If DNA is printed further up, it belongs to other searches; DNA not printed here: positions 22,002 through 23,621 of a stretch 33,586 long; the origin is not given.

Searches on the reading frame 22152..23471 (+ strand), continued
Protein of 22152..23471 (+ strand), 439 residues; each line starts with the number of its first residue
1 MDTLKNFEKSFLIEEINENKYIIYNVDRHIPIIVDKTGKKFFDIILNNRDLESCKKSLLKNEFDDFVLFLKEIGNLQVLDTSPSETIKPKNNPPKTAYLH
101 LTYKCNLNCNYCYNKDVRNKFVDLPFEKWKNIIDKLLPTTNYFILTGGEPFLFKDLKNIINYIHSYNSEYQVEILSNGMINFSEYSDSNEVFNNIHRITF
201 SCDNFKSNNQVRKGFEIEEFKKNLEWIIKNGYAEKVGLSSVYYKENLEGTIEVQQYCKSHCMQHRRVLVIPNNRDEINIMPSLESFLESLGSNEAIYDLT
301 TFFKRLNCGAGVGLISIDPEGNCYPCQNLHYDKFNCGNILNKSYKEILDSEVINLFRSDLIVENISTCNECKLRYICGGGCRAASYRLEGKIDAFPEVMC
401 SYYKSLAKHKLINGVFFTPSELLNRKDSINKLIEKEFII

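Call 36: find_encoding_contigs(protein=P0008, flank=8000, max_places=2)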
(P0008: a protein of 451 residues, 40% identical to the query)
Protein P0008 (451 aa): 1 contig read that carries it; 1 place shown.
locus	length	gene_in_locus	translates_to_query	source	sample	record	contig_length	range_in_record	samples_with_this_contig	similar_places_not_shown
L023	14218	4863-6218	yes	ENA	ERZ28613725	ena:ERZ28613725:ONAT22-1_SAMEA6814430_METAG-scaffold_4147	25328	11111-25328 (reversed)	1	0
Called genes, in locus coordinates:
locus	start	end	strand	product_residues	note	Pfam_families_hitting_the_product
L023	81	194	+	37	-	-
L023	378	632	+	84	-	PF28317:Lant_leader_dom (faint)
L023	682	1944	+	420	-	PF13715:CarbopepD_reg_2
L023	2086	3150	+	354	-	PF05147:LANC_like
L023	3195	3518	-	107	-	-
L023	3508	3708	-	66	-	-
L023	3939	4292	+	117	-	-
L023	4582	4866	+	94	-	-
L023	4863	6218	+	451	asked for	PF04055:Radical_SAM, PF13353:Fer4_12, PF13186:SPASM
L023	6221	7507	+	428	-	-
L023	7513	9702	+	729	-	PF03412:Peptidase_C39, PF13529:Peptidase_C39_2 (faint), PF00664:ABC_membrane, PF00005:ABC_tran, PF02463:SMC_N (faint)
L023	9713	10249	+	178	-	-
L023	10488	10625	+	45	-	-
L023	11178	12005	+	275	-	PF13944:Calycin_like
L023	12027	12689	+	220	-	PF14064:HmuY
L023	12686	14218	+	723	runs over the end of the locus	PF13620:CarboxypepD_reg, PF13715:CarbopepD_reg_2, PF07715:Plug, PF00593:TonB_dep_Rec_b-barrel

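Call 57: search_solved_structures(query=window:22152-23471:+, max_evalue=0.001)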
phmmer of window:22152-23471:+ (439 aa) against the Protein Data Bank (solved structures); distinct sequences matched with E-value up to 0.001: 10.
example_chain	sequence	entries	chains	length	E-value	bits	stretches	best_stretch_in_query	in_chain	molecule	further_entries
5wgg_A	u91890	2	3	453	2.5e-14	56.1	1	303-404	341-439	Radical SAM domain protein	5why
9dfu_A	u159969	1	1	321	2.8e-07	32.9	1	94-256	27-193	Radical SAM core domain-containing protein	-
9dfn_A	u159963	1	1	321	3.1e-06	29.4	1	96-256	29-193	Radical SAM core domain-containing protein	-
6efn_A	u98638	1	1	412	3.5e-06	29.2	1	94-227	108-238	Sporulation killing factor maturation protein SkfB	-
7n7h_A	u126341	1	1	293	8.7e-06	27.9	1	94-264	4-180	VIPERIN-LIKE ENZYME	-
6q2p_A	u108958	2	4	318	5.5e-05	25.3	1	90-215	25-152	Radical S-adenosyl methionine domain-containing protein 2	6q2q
5vsl_A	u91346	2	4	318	5.8e-05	25.2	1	90-214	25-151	Radical S-adenosyl methionine domain-containing protein 2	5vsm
6b4c_A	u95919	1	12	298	7.6e-05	24.8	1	94-214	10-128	Viperin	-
7n7i_A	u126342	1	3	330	9.1e-05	24.6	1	94-214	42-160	Viperin-like enzyme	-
2fb2_A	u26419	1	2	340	0.001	21.1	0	87-181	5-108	Molybdenum cofactor biosynthesis protein A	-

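Call 72: search_solved_structures(query=window:22152-23471:+, max_evalue=10, show_alignments=2)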
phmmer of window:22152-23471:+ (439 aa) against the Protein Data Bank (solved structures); distinct sequences matched with E-value up to 10: 17.
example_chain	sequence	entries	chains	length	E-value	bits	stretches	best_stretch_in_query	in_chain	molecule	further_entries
5wgg_A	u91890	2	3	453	2.5e-14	56.1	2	303-404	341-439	Radical SAM domain protein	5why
9dfu_A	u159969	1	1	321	2.8e-07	32.9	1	94-256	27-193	Radical SAM core domain-containing protein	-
9dfn_A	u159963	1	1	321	3.1e-06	29.4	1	96-256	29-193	Radical SAM core domain-containing protein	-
6efn_A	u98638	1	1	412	3.5e-06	29.2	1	94-227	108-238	Sporulation killing factor maturation protein SkfB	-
7n7h_A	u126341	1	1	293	8.7e-06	27.9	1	94-264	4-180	VIPERIN-LIKE ENZYME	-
6q2p_A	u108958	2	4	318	5.5e-05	25.3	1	90-215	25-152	Radical S-adenosyl methionine domain-containing protein 2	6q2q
5vsl_A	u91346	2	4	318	5.8e-05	25.2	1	90-214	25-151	Radical S-adenosyl methionine domain-containing protein 2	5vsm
6b4c_A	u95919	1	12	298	7.6e-05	24.8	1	94-214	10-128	Viperin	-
7n7i_A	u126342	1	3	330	9.1e-05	24.6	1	94-214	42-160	Viperin-like enzyme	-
2fb2_A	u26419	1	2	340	0.001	21.1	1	87-181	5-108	Molybdenum cofactor biosynthesis protein A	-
1tv7_A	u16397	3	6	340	0.001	21.1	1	87-181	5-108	Molybdenum cofactor biosynthesis protein A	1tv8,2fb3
6c8v_A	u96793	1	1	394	0.016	17.1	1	98-158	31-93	Coenzyme PQQ synthesis protein E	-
9gm3_A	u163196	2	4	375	0.039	15.9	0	362-392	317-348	ChlB radical SAM domain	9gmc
7vob_C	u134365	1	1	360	1.3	10.9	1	95-180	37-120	Cytosylglucuronate decarboxylase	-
7voc_C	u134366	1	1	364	1.3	10.8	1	95-180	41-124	Cytosylglucuronate decarboxylase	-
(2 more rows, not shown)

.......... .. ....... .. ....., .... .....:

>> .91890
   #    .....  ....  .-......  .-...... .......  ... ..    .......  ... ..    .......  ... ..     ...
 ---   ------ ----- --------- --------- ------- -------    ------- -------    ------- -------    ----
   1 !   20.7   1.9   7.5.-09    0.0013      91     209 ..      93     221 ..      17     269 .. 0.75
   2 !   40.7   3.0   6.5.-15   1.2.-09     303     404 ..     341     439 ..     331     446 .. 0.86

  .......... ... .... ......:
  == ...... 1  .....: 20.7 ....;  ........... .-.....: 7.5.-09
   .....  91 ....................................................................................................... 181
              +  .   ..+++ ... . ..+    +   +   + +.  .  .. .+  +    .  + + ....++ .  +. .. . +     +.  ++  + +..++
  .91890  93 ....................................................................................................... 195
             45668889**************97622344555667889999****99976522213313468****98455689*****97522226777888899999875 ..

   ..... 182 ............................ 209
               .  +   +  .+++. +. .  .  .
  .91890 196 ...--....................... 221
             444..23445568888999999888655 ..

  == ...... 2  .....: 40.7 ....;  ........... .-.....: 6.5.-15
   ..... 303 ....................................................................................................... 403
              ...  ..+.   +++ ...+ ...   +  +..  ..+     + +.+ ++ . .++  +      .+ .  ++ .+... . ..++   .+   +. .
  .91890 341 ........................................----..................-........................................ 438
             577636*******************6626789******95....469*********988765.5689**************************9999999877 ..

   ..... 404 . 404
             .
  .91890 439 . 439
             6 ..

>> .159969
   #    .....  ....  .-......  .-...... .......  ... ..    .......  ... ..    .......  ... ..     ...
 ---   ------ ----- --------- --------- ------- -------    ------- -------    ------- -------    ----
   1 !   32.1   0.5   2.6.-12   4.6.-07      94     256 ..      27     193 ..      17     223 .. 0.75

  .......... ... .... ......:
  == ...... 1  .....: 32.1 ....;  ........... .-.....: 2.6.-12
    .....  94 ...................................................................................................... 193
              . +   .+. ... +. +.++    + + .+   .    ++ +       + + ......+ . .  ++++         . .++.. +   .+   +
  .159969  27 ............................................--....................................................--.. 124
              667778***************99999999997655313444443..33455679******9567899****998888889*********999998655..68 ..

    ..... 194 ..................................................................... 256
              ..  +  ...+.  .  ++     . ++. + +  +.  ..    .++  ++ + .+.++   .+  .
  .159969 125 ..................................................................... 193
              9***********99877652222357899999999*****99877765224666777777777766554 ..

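Call 85: predict_structure(alignment_id=A7)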
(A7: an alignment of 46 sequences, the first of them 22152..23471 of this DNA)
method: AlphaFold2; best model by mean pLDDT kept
length: 439 residues; sequences in the alignment: 46
mean_pLDDT: 90.3   pTM: 0.88
mean pLDDT of the five models: 90.3, 88.9, 88.4, 88.0, 87.4
residues with pLDDT >= 90: 338; 70-90: 55; 50-70: 41; < 50: 5
segments of 3 or more residues with pLDDT < 50: 435-439
pLDDT, mean of each block of 10 residues (from residue 1): 72 93 92 93 91 93 94 90 71 94 92 84 96 97 97 98 97 97 98 98 90 93 98 97 93 96 94 92 93 62 84 96 97 98 97 95 94 94 96 96 94 71 64 47
secondary structure, 60 per line:
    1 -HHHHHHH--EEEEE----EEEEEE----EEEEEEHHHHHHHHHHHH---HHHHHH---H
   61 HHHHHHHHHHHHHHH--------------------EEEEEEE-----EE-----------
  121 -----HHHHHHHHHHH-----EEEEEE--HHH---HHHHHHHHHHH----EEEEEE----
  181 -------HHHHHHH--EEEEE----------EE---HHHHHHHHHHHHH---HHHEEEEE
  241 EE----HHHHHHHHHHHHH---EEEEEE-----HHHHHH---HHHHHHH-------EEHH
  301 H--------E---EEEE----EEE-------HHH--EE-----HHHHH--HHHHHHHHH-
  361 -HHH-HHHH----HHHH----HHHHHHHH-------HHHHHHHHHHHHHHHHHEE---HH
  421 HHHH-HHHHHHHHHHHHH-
elements in order: H2-8 E11-15 E20-25 E30-35 H36-47 H51-56 H60-75 E96-102 H126-136 E142-147 H156-166 E171-176 H188-194 E197-201 H217-229 E236-242 H247-259 E263-268 H274-279 H283-289 E314-317 E322-324 H344-348 H351-359 H366-369 H374-377 H382-389 H397-413 H419-424 H426-438

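Call 88: fold_search(model_id=the predicted structure, library=pdb)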
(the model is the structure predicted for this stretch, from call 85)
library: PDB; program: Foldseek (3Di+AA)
matches with E <= 10: 1190; with E <= 0.001: 89
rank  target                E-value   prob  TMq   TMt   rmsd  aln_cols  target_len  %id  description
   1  5why_B                6.2e-18  1.00  0.65  0.67   6.4       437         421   20  Structural Insights into Thioether Bond Formation in the Biosynthesis of Sactipeptides (released 2017-07-26)
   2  5wgg_A                1.5e-17  1.00  0.69  0.68   5.1       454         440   20  Structural Insights into Thioether Bond Formation in the Biosynthesis of Sactipeptides (released 2017-07-26)
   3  5why_A                2.7e-17  1.00  0.64  0.67   6.4       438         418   20  Structural Insights into Thioether Bond Formation in the Biosynthesis of Sactipeptides (released 2017-07-26)
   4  5v1q_A                5.0e-13  1.00  0.48  0.49  13.8       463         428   15  Crystal structure of Streptococcus suis SuiB (released 2017-08-30)
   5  5v1t_A                5.3e-13  1.00  0.54  0.54  15.0       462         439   17  Crystal structure of Streptococcus suis SuiB bound to precursor peptide SuiA (released 2017-08-30)
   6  5v1s_A                6.8e-13  1.00  0.55  0.57  14.2       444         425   17  Crystal structure of Streptococcus suis SuiB bound to S-adenosylmethionine (released 2017-08-30)
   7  5v1s_B                9.9e-13  1.00  0.51  0.52  13.8       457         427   16  Crystal structure of Streptococcus suis SuiB bound to S-adenosylmethionine (released 2017-08-30)
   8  4k36_B                4.6e-12  1.00  0.54  0.64   6.1       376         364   19  His6 tagged anSMEcpe with bound AdoMet (released 2013-05-08)
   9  4k36_A                7.0e-12  1.00  0.57  0.65   5.6       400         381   18  His6 tagged anSMEcpe with bound AdoMet (released 2013-05-08)
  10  8vpo                  9.6e-12  1.00  0.64  0.63   6.2       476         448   18  X-Ray Crystal Structure of TigE from Paramaledivibacter caminithermalis (released 2024-02-07)
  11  5v1q_B                1.2e-11  1.00  0.52  0.52  12.6       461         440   16  Crystal structure of Streptococcus suis SuiB (released 2017-08-30)
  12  4k37_A                1.5e-11  1.00  0.52  0.62   6.4       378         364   19  Native anSMEcpe with bound AdoMet (released 2013-05-08)
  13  4k39_A                2.1e-11  1.00  0.53  0.64   6.6       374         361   19  Native anSMEcpe with bound AdoMet and Cp18Cys peptide (released 2013-05-08)
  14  4k38_A                3.1e-11  1.00  0.56  0.66   4.8       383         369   19  Native anSMEcpe with bound AdoMet and Kp18Cys peptide (released 2013-05-08)
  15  4k37_B                1.0e-10  1.00  0.54  0.63   6.6       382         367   19  Native anSMEcpe with bound AdoMet (released 2013-05-08)
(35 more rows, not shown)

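Call 93: find_encoding_contigs(protein=P0010, flank=9000, max_places=1)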
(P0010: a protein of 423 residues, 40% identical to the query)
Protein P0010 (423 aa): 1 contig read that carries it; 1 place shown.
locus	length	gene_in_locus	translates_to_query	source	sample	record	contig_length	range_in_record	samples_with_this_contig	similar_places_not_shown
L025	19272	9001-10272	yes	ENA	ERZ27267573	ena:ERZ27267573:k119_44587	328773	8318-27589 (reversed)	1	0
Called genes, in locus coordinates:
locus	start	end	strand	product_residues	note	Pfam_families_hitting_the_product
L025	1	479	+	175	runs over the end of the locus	PF01782:RimM (weak), PF24986:PRC_RimM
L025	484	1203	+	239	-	PF05175:MTS, PF05401:NodS (weak), PF06325:PrmA, PF13847:Methyltransf_31, PF01170:UPF0020 (weak), PF08241:Methyltransf_11 (weak), PF08242:Methyltransf_12, PF13649:Methyltransf_25, +2 more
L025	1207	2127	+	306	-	PF02517:Rce1-like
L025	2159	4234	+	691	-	PF04851:ResIII, PF17757:UvrB_inter, PF27431:UvrB_3rd, PF00271:Helicase_C, PF12344:UvrB, PF02151:UVR (weak)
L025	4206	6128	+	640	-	PF04055:Radical_SAM (faint), PF08497:Radical_SAM_N, PF11842:DUF3362 (faint)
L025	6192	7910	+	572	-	-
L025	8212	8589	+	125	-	-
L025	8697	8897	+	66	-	-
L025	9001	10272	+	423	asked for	PF04055:Radical_SAM, PF13353:Fer4_12 (weak), PF13186:SPASM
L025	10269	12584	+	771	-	PF13620:CarboxypepD_reg, PF13715:CarbopepD_reg_2 (weak), PF00593:TonB_dep_Rec_b-barrel, PF14905:OMP_b-brl_3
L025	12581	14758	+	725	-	PF03412:Peptidase_C39, PF00664:ABC_membrane, PF02463:SMC_N (weak), PF00005:ABC_tran, PF13304:AAA_21 (faint)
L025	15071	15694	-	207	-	PF00753:Lactamase_B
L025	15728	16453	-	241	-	PF01323:DSBA, PF13098:Thioredoxin_2 (faint), PF13192:Thioredoxin_3 (faint)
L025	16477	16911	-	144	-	PF01978:TrmB (faint), PF01047:MarR (weak), PF12802:MarR_2 (faint)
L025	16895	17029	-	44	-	-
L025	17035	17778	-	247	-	PF00881:Nitroreductase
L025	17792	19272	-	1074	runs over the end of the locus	PF25596:CPSase_L_D1, PF02786:CPSase_L_D2, PF07478:Dala_Dala_lig_C, PF02787:CPSase_L_D3, PF25596:CPSase_L_D1, PF02222:ATP-grasp, PF02786:CPSase_L_D2, PF07478:Dala_Dala_lig_C, +4 more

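Call 94: find_encoding_contigs(protein=P0024, flank=9000, max_places=1)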
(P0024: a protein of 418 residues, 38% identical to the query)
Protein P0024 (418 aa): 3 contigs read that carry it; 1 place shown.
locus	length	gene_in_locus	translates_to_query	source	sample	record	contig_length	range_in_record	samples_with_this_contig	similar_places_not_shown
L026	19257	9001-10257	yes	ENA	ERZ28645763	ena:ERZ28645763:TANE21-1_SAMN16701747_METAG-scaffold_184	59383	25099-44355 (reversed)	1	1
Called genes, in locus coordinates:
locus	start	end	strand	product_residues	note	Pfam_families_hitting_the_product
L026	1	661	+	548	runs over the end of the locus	PF00501:AMP-binding, PF13193:AMP-binding_C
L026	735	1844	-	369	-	PF00989:PAS (weak), PF08448:PAS_4, PF00512:HisKA, PF02518:HATPase_c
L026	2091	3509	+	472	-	PF05221:AdoHcyase, PF00670:AdoHcyase_NAD, PF02826:2-Hacid_dh_C (weak), PF07991:KARI_N (faint)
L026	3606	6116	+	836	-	PF09586:YfhO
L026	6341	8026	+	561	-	PF00515:TPR_1 (weak), PF07719:TPR_2 (weak), PF13181:TPR_8 (faint), PF13374:TPR_10 (faint), PF13414:TPR_11 (faint), PF13424:TPR_12, PF13428:TPR_14 (faint), PF17874:TPR_MalT (weak)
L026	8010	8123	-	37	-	-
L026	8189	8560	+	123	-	PF11589:DUF3244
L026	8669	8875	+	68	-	-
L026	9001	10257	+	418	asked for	PF04055:Radical_SAM, PF13353:Fer4_12 (weak), PF13186:SPASM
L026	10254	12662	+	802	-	PF13620:CarboxypepD_reg (weak), PF13715:CarbopepD_reg_2, PF00593:TonB_dep_Rec_b-barrel, PF14905:OMP_b-brl_3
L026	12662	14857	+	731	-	PF03412:Peptidase_C39, PF13529:Peptidase_C39_2 (faint), PF00664:ABC_membrane, PF00005:ABC_tran, PF02463:SMC_N (weak)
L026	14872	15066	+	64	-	-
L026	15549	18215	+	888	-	PF00933:Glyco_hydro_3, PF01915:Glyco_hydro_3_C, PF07691:PA14 (weak), PF14310:Fn3-like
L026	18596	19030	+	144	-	PF18291:HU-HIG, PF00216:Bac_DNA_binding (weak)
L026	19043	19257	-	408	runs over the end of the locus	PF12704:MacB_PCD, PF02687:FtsX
